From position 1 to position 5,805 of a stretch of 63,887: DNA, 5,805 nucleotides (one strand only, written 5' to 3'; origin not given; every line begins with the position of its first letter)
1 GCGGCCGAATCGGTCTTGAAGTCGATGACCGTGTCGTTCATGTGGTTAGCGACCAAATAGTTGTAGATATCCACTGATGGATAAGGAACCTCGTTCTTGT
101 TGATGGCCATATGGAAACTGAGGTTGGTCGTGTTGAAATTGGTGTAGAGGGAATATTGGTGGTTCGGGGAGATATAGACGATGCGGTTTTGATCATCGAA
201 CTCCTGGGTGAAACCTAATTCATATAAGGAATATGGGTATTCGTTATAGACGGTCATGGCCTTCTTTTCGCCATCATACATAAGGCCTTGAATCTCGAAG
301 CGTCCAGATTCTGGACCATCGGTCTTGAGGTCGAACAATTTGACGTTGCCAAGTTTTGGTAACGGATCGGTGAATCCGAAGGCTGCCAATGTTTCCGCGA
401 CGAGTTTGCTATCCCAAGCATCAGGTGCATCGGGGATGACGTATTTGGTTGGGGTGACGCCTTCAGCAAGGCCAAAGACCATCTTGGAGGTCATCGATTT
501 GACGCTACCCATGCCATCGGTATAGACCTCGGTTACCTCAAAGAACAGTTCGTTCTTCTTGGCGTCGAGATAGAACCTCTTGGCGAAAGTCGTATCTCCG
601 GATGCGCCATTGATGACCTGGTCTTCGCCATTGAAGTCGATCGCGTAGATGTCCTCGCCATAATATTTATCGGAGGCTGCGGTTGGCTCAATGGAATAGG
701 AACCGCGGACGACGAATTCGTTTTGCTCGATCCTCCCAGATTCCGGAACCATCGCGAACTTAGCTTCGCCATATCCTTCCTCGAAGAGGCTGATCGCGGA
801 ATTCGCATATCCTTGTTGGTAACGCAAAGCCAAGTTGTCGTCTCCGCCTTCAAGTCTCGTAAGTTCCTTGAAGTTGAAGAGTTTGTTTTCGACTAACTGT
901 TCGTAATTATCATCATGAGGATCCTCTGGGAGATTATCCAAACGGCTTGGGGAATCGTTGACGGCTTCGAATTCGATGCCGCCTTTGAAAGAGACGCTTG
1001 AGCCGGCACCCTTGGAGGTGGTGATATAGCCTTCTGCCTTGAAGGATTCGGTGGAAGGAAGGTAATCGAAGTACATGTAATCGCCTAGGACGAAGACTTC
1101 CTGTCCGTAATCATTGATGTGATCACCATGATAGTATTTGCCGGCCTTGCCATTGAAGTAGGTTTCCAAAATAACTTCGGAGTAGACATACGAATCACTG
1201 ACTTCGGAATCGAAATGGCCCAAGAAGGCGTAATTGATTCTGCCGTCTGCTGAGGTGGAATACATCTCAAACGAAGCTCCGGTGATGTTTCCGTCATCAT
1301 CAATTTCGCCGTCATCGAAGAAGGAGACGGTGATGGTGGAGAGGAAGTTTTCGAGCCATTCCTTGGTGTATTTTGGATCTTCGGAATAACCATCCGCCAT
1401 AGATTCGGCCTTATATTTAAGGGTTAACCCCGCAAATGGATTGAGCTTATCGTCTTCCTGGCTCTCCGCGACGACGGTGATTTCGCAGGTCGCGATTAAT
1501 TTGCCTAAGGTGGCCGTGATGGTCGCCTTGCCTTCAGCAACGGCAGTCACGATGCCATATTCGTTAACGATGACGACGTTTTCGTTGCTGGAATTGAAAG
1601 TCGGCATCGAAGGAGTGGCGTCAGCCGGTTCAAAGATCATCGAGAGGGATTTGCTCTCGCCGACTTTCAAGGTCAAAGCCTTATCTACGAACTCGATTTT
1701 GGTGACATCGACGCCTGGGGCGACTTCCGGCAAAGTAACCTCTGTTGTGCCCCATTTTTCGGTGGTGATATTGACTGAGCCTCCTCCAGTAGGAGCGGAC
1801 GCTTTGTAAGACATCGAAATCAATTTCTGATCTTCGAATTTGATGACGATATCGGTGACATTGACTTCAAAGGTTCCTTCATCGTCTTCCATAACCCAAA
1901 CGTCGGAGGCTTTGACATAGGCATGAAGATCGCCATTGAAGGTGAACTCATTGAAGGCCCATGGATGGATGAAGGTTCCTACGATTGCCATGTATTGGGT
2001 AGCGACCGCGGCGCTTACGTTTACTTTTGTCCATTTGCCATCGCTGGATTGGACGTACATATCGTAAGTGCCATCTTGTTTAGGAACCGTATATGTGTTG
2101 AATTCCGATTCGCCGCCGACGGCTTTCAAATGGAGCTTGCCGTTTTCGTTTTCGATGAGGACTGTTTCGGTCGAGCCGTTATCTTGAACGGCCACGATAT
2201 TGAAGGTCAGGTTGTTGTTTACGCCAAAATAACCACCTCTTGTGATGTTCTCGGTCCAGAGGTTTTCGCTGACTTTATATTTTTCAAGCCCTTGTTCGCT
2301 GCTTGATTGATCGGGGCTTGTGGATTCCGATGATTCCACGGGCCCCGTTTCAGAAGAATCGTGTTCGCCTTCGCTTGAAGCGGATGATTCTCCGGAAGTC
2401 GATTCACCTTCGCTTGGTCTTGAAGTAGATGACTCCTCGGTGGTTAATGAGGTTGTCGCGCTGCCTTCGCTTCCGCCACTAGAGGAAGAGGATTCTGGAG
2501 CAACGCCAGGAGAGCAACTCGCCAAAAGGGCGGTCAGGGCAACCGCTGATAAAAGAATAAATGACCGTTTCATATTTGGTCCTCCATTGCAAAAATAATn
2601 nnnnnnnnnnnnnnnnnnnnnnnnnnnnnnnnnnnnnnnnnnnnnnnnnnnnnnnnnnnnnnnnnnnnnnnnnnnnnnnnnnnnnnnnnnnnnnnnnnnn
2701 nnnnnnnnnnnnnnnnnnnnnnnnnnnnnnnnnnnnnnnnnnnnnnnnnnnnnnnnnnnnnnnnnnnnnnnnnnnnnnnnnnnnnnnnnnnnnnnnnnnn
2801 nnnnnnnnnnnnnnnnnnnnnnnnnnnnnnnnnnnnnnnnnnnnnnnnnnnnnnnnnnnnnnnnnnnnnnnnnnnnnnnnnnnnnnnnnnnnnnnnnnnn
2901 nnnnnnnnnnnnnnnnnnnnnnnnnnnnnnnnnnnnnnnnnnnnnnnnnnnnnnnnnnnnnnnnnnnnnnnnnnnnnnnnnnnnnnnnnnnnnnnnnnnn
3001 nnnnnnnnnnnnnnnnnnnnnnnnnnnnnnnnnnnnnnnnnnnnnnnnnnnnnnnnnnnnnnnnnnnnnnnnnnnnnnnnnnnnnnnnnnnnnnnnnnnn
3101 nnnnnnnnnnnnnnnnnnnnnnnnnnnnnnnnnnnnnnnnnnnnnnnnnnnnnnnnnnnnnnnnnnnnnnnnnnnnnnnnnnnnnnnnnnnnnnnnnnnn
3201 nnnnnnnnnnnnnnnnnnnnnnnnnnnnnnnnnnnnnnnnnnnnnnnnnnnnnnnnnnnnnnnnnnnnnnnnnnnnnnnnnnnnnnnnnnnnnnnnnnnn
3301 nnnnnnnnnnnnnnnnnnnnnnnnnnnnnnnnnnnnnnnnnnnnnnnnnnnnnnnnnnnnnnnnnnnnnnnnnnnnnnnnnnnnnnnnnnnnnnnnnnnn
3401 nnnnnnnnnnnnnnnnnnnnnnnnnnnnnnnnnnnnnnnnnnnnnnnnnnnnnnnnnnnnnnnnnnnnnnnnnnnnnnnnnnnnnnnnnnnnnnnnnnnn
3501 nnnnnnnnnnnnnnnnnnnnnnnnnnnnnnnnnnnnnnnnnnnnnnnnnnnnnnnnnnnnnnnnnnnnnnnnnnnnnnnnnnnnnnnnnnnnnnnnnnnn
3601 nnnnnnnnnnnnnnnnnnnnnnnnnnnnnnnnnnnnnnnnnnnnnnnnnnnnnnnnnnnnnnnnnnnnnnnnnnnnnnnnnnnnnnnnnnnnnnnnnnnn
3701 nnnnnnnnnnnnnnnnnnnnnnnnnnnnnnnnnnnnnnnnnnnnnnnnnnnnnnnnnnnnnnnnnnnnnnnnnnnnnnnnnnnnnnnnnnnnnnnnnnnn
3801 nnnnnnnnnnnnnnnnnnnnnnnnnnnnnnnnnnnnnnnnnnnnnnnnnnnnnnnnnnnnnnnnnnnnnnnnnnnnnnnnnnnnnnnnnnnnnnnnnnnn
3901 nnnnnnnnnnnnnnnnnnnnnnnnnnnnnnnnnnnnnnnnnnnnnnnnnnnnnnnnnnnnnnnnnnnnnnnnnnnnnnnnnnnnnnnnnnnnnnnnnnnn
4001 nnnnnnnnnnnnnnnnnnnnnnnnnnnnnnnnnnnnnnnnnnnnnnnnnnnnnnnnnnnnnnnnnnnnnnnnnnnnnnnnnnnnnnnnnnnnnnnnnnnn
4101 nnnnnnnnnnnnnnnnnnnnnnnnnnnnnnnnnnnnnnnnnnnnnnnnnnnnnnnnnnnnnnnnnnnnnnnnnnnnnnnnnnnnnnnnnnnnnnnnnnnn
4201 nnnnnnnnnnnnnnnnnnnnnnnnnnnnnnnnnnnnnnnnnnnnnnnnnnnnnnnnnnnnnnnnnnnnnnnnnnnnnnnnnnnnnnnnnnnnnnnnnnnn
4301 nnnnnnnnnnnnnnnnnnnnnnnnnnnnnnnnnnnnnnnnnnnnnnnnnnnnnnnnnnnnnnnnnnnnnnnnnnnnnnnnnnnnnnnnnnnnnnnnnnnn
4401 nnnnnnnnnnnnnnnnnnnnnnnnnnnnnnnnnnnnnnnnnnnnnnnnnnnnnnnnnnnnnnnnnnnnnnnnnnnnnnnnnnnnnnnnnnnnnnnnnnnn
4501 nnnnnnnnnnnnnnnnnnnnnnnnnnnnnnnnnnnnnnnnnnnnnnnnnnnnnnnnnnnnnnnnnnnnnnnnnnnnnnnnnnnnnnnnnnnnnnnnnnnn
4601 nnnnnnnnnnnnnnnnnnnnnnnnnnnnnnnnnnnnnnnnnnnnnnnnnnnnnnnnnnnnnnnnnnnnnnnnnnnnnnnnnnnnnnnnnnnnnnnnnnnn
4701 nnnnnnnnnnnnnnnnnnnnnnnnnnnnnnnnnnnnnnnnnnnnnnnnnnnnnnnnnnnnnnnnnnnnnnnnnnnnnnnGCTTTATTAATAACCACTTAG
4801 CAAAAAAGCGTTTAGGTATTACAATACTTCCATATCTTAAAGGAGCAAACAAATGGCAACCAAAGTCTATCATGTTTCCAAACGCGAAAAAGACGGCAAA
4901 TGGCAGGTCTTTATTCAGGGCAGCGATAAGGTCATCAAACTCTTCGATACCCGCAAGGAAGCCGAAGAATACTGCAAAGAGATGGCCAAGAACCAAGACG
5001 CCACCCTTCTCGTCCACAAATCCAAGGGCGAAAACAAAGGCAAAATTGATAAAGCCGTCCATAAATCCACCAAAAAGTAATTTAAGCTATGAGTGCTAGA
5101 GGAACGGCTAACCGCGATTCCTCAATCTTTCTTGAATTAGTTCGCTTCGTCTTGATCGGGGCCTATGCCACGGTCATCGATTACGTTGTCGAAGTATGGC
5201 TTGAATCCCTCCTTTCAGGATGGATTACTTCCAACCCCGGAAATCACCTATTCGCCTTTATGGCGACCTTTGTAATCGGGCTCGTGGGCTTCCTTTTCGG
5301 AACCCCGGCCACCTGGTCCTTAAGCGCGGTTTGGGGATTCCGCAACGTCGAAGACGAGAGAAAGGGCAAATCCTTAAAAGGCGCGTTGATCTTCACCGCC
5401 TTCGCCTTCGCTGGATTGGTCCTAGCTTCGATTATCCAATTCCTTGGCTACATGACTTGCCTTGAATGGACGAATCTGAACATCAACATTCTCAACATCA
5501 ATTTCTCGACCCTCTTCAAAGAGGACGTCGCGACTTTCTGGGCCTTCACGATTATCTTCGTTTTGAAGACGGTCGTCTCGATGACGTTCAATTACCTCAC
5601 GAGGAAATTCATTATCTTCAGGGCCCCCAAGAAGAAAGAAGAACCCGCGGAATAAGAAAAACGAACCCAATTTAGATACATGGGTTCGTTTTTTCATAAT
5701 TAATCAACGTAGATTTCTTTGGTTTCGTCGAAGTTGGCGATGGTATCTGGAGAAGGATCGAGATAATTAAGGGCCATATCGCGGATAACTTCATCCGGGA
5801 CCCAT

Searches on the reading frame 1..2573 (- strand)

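Call 12: search_protein_families(library=pfam, proteins=[window:1-2573:-])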
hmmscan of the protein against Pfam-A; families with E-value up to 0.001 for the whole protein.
window:1-2573:- (857 aa): 2 families
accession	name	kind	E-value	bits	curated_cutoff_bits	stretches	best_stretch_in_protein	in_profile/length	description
PF02368.24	Big_2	-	5.1e-14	52.4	22.8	1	289-358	1-70/79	Bacterial Ig-like domain (group 2)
PF22359.2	Big-like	-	5.6e-07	30.1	27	1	325-369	4-48/48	Bacterial Ig-like domain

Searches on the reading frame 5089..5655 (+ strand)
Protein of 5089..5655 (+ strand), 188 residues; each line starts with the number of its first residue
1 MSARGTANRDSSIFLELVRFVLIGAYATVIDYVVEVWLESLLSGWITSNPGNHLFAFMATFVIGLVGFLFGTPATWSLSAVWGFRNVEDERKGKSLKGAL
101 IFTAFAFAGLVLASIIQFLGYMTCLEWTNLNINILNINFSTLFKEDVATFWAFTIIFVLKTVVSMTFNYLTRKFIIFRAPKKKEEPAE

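Call 12: search_protein_families(library=pfam, proteins=[window:5089-5655:+])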
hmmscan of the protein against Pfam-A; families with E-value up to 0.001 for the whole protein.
window:5089-5655:+ (188 aa): 1 family
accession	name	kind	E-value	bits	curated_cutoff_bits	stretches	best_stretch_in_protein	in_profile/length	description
PF04138.20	GtrA_DPMS_TM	-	2.4e-06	28.2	26.1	1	19-177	1-117/117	GtrA/DPMS, transmembrane domain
